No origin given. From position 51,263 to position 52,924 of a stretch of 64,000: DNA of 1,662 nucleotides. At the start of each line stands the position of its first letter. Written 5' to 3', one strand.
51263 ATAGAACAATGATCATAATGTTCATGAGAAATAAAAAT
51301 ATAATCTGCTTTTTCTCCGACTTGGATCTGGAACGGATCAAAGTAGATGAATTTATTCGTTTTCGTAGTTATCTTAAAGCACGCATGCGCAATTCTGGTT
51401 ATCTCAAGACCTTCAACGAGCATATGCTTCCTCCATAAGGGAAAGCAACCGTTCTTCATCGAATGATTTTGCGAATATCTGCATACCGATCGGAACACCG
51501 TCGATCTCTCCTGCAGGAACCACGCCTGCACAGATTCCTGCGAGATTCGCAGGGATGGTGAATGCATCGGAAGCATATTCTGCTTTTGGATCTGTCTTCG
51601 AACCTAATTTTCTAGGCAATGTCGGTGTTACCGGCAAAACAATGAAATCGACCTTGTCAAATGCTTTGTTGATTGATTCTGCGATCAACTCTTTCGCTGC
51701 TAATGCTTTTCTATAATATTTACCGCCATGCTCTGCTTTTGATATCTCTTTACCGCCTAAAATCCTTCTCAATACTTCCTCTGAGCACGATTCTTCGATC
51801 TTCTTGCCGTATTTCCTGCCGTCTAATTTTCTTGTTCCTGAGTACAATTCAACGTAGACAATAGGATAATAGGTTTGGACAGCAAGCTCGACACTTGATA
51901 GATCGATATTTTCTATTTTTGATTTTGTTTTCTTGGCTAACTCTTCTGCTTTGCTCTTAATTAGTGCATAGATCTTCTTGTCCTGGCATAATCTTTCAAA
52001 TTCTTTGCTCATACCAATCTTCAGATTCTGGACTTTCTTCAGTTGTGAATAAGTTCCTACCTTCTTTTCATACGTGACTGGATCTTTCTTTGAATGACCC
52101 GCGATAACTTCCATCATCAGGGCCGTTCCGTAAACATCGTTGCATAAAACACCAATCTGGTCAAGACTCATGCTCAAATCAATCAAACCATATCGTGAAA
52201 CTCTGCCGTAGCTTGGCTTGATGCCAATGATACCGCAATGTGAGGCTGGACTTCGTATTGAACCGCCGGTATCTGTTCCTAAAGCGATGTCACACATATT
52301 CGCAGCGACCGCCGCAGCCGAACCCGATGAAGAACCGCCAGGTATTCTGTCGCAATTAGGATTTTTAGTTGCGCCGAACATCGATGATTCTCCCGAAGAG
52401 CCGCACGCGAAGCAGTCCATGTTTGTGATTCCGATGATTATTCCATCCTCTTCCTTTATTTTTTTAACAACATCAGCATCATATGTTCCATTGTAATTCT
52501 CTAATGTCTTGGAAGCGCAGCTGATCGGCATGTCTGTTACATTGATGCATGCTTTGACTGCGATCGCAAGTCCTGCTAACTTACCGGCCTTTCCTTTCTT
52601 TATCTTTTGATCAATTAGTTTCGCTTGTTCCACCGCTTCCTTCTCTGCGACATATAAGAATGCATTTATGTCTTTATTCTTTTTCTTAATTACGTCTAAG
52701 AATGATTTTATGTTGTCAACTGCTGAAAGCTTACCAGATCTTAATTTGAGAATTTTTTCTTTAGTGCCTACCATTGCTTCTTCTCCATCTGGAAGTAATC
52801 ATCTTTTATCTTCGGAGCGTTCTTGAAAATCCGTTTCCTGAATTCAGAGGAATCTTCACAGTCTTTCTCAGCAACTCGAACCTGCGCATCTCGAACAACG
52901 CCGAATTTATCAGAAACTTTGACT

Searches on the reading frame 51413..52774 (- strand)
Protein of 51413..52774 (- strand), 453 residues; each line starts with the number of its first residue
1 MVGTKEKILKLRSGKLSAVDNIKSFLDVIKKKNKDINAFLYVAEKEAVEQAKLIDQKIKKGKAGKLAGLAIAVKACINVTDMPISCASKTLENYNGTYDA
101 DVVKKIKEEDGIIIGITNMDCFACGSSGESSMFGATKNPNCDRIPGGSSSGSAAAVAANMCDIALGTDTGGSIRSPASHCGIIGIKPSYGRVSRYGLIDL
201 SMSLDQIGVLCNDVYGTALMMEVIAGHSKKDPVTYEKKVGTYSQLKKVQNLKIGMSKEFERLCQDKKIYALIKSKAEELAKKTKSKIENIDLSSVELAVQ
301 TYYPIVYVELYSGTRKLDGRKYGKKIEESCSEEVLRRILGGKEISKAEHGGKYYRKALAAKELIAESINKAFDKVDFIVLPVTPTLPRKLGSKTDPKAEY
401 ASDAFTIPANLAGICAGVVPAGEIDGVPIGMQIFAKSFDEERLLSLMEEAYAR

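Call 21: find_encoding_contigs(protein=window:51413-52774:-, flank=10000, max_places=2)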
Protein window:51413-52774:- (453 aa): 6 contigs read that carry it; 2 places shown.
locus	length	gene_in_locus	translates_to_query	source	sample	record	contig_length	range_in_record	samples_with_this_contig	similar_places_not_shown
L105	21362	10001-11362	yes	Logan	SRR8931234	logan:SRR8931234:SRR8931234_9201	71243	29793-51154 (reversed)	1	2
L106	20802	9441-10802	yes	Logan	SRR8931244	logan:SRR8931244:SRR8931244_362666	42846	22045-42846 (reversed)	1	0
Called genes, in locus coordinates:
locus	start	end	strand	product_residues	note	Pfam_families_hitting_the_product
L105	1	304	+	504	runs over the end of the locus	PF00587:tRNA-synt_2b (weak), PF03129:HGTP_anticodon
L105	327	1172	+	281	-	-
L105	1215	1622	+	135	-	PF21473:OB_Ssb-like (weak), PF01336:tRNA_anti-codon (weak)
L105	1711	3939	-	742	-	-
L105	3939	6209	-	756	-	PF00437:T2SSE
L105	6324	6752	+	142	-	-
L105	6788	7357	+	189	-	-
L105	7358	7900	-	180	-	-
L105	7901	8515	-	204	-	-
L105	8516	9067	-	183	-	-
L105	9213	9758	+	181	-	PF01997:Translin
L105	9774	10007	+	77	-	-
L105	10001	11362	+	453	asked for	PF01425:Amidase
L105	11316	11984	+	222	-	PF13483:Lactamase_B_3, PF12706:Lactamase_B_2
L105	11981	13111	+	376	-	PF01702:TGT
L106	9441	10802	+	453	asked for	PF01425:Amidase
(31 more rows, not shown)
